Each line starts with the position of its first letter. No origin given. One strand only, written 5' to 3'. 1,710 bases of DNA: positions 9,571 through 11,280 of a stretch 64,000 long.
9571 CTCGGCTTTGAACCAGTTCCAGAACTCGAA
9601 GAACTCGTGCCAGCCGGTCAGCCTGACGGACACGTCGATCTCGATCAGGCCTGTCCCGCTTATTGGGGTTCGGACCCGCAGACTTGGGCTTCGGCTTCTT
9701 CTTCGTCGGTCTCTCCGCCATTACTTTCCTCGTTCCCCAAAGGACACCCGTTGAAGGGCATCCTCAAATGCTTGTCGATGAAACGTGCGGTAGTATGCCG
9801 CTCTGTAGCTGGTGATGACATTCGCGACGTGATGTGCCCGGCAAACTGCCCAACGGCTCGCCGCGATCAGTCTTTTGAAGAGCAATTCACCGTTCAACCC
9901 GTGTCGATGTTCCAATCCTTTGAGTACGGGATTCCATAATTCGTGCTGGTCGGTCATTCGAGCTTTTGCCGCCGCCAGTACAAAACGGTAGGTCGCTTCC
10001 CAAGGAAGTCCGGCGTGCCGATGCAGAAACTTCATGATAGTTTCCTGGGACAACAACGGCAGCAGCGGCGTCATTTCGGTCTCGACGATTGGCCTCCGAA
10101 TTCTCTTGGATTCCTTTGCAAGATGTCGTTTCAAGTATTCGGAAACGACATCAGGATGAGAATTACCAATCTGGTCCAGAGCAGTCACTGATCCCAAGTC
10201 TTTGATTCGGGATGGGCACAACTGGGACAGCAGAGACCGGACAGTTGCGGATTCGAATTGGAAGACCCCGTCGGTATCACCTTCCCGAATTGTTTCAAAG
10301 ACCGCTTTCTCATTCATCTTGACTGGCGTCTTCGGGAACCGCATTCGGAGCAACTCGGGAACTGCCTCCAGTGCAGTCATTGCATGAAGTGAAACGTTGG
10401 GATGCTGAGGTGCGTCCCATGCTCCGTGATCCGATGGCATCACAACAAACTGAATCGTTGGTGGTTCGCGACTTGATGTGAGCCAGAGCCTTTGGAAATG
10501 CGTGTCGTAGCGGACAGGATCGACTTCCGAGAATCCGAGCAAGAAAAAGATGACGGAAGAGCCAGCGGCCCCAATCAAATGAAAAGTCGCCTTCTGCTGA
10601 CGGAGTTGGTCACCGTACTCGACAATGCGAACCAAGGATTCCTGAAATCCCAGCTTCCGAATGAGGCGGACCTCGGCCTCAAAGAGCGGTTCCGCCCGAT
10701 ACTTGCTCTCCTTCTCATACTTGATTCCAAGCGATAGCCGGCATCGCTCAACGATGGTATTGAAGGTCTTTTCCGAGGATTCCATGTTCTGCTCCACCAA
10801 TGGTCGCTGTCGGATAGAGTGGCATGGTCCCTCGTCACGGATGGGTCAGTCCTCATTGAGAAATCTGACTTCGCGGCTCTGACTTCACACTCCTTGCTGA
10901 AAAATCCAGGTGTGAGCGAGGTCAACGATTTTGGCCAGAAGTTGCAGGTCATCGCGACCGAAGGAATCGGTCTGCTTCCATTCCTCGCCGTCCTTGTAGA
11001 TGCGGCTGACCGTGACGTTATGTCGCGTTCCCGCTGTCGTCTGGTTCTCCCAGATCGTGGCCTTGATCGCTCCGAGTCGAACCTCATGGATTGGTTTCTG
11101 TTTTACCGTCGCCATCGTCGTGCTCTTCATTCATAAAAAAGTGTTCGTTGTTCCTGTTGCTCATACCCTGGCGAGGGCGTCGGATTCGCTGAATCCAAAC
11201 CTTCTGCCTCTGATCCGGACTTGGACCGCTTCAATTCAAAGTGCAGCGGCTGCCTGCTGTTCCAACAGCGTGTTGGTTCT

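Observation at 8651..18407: Ten-kb co-oriented block combining replisome look-alikes, nucleases, DUF932 and a WYL regulator: candidate undescribed mobile-element system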

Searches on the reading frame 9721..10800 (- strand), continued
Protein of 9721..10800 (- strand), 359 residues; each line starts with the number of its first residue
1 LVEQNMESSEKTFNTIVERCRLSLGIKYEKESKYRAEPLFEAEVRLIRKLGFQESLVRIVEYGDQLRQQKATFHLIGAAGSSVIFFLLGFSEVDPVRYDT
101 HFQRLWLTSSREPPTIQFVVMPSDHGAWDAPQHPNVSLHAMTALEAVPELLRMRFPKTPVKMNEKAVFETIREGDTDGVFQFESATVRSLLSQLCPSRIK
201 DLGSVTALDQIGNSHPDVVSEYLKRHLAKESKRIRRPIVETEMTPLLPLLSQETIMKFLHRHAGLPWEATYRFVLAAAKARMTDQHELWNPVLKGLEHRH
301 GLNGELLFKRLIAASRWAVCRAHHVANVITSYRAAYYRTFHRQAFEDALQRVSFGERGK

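Call 25: find_encoding_contigs(protein=P0057, flank=10000, max_places=2)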
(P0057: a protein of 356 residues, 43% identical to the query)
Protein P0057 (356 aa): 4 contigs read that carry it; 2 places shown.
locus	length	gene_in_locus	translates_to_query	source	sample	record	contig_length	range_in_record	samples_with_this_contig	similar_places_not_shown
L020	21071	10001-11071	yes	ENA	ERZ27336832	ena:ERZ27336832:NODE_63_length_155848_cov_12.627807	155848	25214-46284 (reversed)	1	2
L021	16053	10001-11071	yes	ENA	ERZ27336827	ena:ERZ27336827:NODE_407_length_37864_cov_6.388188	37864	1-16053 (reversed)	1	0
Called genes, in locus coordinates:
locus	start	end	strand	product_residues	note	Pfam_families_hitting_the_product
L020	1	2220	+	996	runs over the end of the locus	PF04313:HSDR_N, PF04851:ResIII, PF18766:SWI2_SNF2, PF00270:DEAD (weak), PF22679:T1R_D3-like, PF11867:T1RH-like_C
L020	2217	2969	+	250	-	PF01863:YgjP-like, PF08325:WLM (weak)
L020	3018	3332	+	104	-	-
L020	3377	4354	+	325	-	PF06067:DUF932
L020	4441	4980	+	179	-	-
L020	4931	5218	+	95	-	-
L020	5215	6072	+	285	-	PF12705:PDDEXK_1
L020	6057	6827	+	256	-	-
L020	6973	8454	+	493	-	PF00069:Pkinase, PF07714:PK_Tyr_Ser-Thr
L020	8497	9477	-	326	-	-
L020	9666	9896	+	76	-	-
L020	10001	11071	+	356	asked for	PF07733:DNA_pol3_alpha, PF17657:DNA_pol3_finger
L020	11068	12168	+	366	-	PF08279:HTH_11, PF19187:HTH_PafC (weak), PF12840:HTH_20 (faint), PF13280:WYL, PF25583:WCX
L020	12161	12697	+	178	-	-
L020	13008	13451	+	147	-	-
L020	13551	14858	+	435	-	PF00753:Lactamase_B, PF13483:Lactamase_B_3 (faint), PF12706:Lactamase_B_2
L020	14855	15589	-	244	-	-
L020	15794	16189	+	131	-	PF08279:HTH_11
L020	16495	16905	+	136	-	-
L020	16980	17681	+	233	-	PF25212:HVO_A0114 (faint)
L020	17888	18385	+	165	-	-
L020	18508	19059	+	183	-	-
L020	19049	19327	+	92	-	PF12728:HTH_17 (weak)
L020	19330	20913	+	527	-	PF00589:Phage_integrase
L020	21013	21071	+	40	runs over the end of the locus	-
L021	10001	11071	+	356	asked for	PF07733:DNA_pol3_alpha, PF17657:DNA_pol3_finger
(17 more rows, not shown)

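Call 34: find_related_loci(query=A1, collection=viral_contigs, flank=10000)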
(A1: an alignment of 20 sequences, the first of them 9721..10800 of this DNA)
Query A1 (359 aa) in viral_contigs; peptide patterns used: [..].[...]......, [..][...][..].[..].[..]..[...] (x = any residue, [..] = any of these).
25 stretches matched a pattern; 2 encode a relative of the query (tblastn E <= 1e-3); 2 distinct loci.
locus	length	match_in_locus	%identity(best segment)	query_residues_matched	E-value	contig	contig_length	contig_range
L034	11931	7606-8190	24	160-351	5e-11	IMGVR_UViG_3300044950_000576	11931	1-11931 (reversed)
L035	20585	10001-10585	24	160-351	5e-11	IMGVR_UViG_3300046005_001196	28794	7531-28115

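Call 36: search_protein_families(library=ncbifam, max_evalue=0.01, proteins=[window:9721-10800:-])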
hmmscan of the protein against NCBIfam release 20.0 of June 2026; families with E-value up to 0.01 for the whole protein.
window:9721-10800:- (359 aa): 10 families
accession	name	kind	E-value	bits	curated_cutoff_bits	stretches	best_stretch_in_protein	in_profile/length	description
NF005298.0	PRK06826.1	equivalog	5.6e-19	67.4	1260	2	159-349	579-778/1151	DNA polymerase III subunit alpha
TIGR00594.1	polc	superfamily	1.2e-18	66.6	434.35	2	153-345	578-773/1022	DNA polymerase III subunit alpha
NF005582.0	PRK07279.1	equivalog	2.1e-17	62.5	1279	1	158-348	518-709/1033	DNA polymerase III subunit alpha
NF004225.0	PRK05672.1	subfamily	8e-17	60.6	939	2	158-350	571-767/1047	error-prone DNA polymerase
NF005617.0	PRK07374.1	equivalog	1.9e-16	59.2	1653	1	158-356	595-796/1170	DNA polymerase III subunit alpha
NF004226.0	PRK05673.1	equivalog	5.3e-15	54.4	1002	1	154-348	581-778/1146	DNA polymerase III subunit alpha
NF007079.0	PRK09532.1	equivalog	1.8e-13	49.6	1525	1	164-266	618-721/876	DNA polymerase III subunit alpha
NF004550.0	PRK05898.1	equivalog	2.1e-11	42.8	1182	1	158-231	512-583/971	DNA polymerase III subunit alpha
NF005377.0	PRK06920.1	equivalog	2.3e-11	42.3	1806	1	160-355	566-762/1108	DNA polymerase III subunit alpha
NF005516.0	PRK07135.1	equivalog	5e-11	41.5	1084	1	156-355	514-714/974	DNA polymerase III DnaE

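Call 66: predict_structure(alignment_id=A1)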
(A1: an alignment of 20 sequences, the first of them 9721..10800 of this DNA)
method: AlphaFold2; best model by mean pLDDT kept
length: 359 residues; sequences in the alignment: 20
mean_pLDDT: 89.8   pTM: 0.88
mean pLDDT of the five models: 89.8, 89.4, 88.2, 85.5, 85.0
residues with pLDDT >= 90: 281; 70-90: 46; 50-70: 19; < 50: 13
segments of 3 or more residues with pLDDT < 50: 234-245
pLDDT, mean of each block of 10 residues (from residue 1): 71 98 92 92 97 97 94 94 98 94 94 95 77 90 93 92 94 87 92 93 95 95 83 45 60 95 94 96 97 95 91 95 95 95 95 70
secondary structure, 60 per line:
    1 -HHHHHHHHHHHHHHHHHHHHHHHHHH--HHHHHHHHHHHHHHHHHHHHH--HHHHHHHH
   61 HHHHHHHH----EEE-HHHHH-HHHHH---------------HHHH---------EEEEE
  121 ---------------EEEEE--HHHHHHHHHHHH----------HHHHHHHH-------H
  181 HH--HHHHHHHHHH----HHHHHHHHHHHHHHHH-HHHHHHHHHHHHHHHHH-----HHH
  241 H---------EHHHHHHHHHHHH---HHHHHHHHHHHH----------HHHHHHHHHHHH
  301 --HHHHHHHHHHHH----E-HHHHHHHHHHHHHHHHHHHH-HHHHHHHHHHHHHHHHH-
elements in order: H2-27 H30-50 H53-68 E73-75 H77-81 H83-87 H103-106 E116-120 E136-140 H143-154 H165-172 H185-194 H199-214 H216-232 H238-241 H252-263 H267-278 H289-300 H303-314 H321-340 H342-358

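Call 72: fold_search(model_id=the predicted structure, library=pdb)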
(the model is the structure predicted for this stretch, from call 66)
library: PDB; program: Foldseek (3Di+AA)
matches with E <= 10: 200; with E <= 0.001: 19
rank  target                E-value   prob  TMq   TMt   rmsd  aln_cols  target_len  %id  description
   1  4iqj_D                1.1e-09  1.00  0.69  0.23   9.2       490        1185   14  Structure of PolIIIalpha-Tauc-DNA complex suggests an atomic model of the replisome (released 2013-03-13)
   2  2hpi                  1.2e-09  1.00  0.71  0.24   6.7       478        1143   15  Eubacterial and Eukaryotic Replicative DNA Polymerases are not Homologous: X-ray Structure of DNA Polymerase III (released 2006-09-19)
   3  4iqj_C                1.3e-09  1.00  0.69  0.23   9.9       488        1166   15  Structure of PolIIIalpha-Tauc-DNA complex suggests an atomic model of the replisome (released 2013-03-13)
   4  4iqj_A                3.9e-09  1.00  0.70  0.24   6.5       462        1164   15  Structure of PolIIIalpha-Tauc-DNA complex suggests an atomic model of the replisome (released 2013-03-13)
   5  4iqj_B                1.1e-08  1.00  0.68  0.22   9.3       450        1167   15  Structure of PolIIIalpha-Tauc-DNA complex suggests an atomic model of the replisome (released 2013-03-13)
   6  3e0d_A                1.3e-08  1.00  0.68  0.23   8.7       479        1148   15  Insights into the Replisome from the Crystral Structure of the Ternary Complex of the Eubacterial DNA Polymerase III a (released 2008-09-23)
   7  7pu7_A                2.3e-08  1.00  0.71  0.26   9.6       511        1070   14  DNA polymerase from M. tuberculosis (released 2022-02-23)
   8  4jom                  7.7e-08  1.00  0.73  0.31   7.4       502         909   14  Structure of E. coli Pol III 3mPHP mutant (released 2013-05-29)
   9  2hnh                  1.3e-07  1.00  0.69  0.30   8.0       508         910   15  Crystal structure of the catalytic alpha subunit of E. coli replicative DNA polymerase III (released 2006-09-19)
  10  5fku_A                1.3e-07  1.00  0.71  0.25   7.4       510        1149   14  cryo-EM structure of the E. coli replicative DNA polymerase complex in DNA free state (DNA polymerase III alpha, beta, (released 2015-11-25)
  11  5fkv_A                1.6e-07  1.00  0.73  0.25   7.6       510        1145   15  cryo-EM structure of the E. coli replicative DNA polymerase complex bound to DNA (DNA polymerase III alpha, beta, epsi (released 2015-11-25)
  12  2hqa                  4.8e-07  1.00  0.70  0.30   7.5       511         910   15  Crystal structure of the catalytic alpha subunit of E. Coli replicative DNA polymerase III (released 2006-09-19)
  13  5fkw_A                5.5e-07  1.00  0.72  0.31   7.2       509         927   14  cryo-EM structure of the E. coli replicative DNA polymerase complex bound to DNA (DNA polymerase III alpha, beta, epsi (released 2015-11-25)
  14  5lew                  1.0e-06  1.00  0.75  0.31   6.3       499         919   14  DNA polymerase (released 2017-10-25)
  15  9qpc_A                1.5e-04  1.00  0.64  0.22   6.0       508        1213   11  DNA polymerase with inhibitor (released 2025-09-24)
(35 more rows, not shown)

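Call 83: search_dna_similar(query=window:9721-10800:-, collection=plasmids, mode=protein, max_rows=10)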
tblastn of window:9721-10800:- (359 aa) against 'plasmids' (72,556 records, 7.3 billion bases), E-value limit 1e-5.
Records with a match: 43; places in all: 47; records where one place covers at least 80% of the query: 0.
Best place of each record, by identity: <60% 43.
By first word of the organism name: Streptomyces 26; Vibrio 4; Thermus 2; Nonomuraea 2; Acetoanaerobium 1; Paenibacillus 1; Tsukamurella 1; Anoxybacillus 1; Rhizobium 1; Fusobacterium 1; and 3 more.
By predicted mobility (MOB-suite, as given by PLSDB): non-mobilizable 29; mobilizable 14.
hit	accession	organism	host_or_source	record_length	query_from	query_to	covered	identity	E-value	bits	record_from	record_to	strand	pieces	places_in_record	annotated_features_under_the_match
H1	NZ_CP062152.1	Vibrio parahaemolyticus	oyster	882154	143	359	60%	25.2%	3e-8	63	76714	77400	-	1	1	dnaE: DNA polymerase III subunit alpha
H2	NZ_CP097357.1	Vibrio parahaemolyticus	oyster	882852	143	359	60%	25.2%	3e-8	63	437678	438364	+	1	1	dnaE: DNA polymerase III subunit alpha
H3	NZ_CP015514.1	Vibrio vulnificus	Mactra veneriformis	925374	143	359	60%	25.2%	4e-8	63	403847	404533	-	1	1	dnaE: DNA polymerase III subunit alpha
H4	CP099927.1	Vibrio parahaemolyticus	Anadara tuberculosa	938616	143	359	60%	25.2%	4e-8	63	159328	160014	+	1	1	dnaE: DNA polymerase III subunit alpha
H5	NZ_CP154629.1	Acetoanaerobium noterae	cell culture,Sludge of a digestion ...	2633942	136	359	62%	24.4%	1e-7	61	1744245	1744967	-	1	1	none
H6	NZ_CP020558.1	Paenibacillus larvae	Apis mellifera,single cell microbial ...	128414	136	345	58%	24.0%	9e-7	59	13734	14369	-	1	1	DNA polymerase III subunit alpha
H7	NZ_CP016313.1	Thermus brockianus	whole organism,environmental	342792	163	305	40%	34.9%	2e-10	70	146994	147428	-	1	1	dnaE: DNA polymerase III subunit alpha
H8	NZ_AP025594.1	Thermus brockianus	-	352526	163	305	40%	34.9%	2e-10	70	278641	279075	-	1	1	dnaE: DNA polymerase III subunit alpha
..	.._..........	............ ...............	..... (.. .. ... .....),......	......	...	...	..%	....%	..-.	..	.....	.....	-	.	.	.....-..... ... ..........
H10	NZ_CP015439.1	Anoxybacillus amylolyticus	Microbial isolate,soil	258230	158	359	56%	24.5%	4e-8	63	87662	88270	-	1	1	dnaE: DNA polymerase III subunit alpha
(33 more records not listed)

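Call 97: search_protein_families(library=padloc, max_evalue=0.00001, proteins=[L016:2661-4334:+, L016:4334-5263:+, L011:1693-4875:+, L018:2361-4907:-])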
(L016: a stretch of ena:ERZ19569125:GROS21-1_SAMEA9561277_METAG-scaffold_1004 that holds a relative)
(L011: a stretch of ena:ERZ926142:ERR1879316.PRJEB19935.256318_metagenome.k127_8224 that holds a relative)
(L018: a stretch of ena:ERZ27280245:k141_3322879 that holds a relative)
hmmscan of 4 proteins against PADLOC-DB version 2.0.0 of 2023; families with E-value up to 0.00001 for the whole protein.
L016:2661-4334:+ (557 aa): 67 families (the best 25 are shown)
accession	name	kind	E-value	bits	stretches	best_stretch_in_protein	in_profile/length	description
PDLC04148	HEC-03B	-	8.4e-56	187.9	2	326-553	210-438/458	-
PDLC04707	PDC-M55A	-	4.9e-53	178.6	2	325-554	181-404/421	-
PDLC03878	NsnB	-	2.6e-48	163.6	1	1-555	1-338/345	-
PDLC02979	AriA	-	1.5e-28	98.7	2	393-488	280-373/373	-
PDLC02980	AriA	-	7.9e-18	63.5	1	393-488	208-303/304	-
PDLC04178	HEC-01A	-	4e-13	47.2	1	2-96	9-94/399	-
PDLC04177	HEC-01A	-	1.3e-12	45.5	1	1-52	4-56/393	-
PDLC02336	AbiLi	-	3.8e-12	44.4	1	1-91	1-89/340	AbiLi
PDLC00069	GajA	-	6.2e-12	42.7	1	3-52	4-53/687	AAA ATPase domain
PDLC00070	GajA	-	1e-11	42.2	0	2-45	3-45/596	AAA ATPase domain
PDLC02335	AbiLi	-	2e-11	41.5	1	1-494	49-245/326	AbiLi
PDLC00096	GajA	-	4.8e-11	40.1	1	2-52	3-54/630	AAA ATPase domain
PDLC04179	HEC-01A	-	1.2e-10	39.1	1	1-139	1-127/459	-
PDLC02915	ATPase-Toprim_I-B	-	1.7e-10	38.4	0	2-43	3-43/623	-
PDLC04393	PDC-M07A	-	3e-10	37.7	1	1-89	1-88/435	-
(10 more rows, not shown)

L016:4334-5263:+ (309 aa): 0 families

L011:1693-4875:+ (1060 aa): 9 families
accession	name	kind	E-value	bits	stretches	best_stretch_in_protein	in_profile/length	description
PDLC03968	TmtA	-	1.9e-46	156.4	1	28-442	59-446/1486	-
PDLC03972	TmtA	-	2.5e-46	156.3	1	33-697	30-678/1302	-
PDLC03966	TmtA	-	2.1e-38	129.9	1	29-420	28-431/1655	-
PDLC03965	TmtA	-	2.7e-22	76.7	2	47-130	33-118/1370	-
PDLC03964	TmtA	-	3.1e-21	73.2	1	49-132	51-138/1538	-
PDLC03971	TmtA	-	4.8e-17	58.8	1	47-127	57-145/1782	-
PDLC03970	TmtA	-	5.3e-16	55.8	1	47-117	65-133/1552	-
PDLC03969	TmtA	-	6.6e-15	51.8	1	89-194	89-203/1563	-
PDLC03967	TmtA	-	5.5e-08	29.6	1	48-112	42-109/1063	-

L018:2361-4907:- (848 aa): 0 families

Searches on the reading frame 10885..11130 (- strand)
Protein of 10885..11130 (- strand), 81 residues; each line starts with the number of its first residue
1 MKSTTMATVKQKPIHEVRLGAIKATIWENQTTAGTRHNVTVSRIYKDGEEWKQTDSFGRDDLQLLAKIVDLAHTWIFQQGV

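Call 3: search_protein_families(library=pfam, max_evalue=0.01, proteins=[window:10885-11130:-])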
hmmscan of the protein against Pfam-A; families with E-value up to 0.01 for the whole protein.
window:10885-11130:- (81 aa): 0 families

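Call 5: search_protein_families(library=padloc, max_evalue=0.01, proteins=[window:10885-11130:-])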
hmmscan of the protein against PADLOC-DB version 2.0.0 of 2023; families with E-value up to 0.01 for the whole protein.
window:10885-11130:- (81 aa): 0 families

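Call 6: search_protein_families(library=phrogs, max_evalue=0.01, proteins=[window:10885-11130:-])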
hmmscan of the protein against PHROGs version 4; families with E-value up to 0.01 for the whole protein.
window:10885-11130:- (81 aa): 0 families

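Call 36: search_protein_families(library=ncbifam, max_evalue=0.01, proteins=[window:10885-11130:-])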
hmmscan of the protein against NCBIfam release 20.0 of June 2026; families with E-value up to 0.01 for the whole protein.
window:10885-11130:- (81 aa): 0 families

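Call 61: search_solved_structures(query=A8, max_evalue=5)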
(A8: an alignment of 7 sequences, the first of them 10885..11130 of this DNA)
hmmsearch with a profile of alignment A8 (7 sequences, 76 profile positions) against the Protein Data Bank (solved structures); distinct sequences matched with E-value up to 5: 3.
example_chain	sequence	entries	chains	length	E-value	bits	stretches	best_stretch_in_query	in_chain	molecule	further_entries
5fuv_A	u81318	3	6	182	0.4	13.8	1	29-62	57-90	THYMDINE KINASE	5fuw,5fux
5fuy_A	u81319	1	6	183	0.41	13.8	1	29-62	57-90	THYMDINE KINASE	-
5k35_A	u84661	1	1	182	0.9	12.7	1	4-64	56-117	Ankyrin-repeat protein B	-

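Call 75: search_protein_families(library=pfam, max_evalue=10, proteins=[window:10885-11130:-])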
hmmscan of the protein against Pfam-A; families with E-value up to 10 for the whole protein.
window:10885-11130:- (81 aa): 0 families
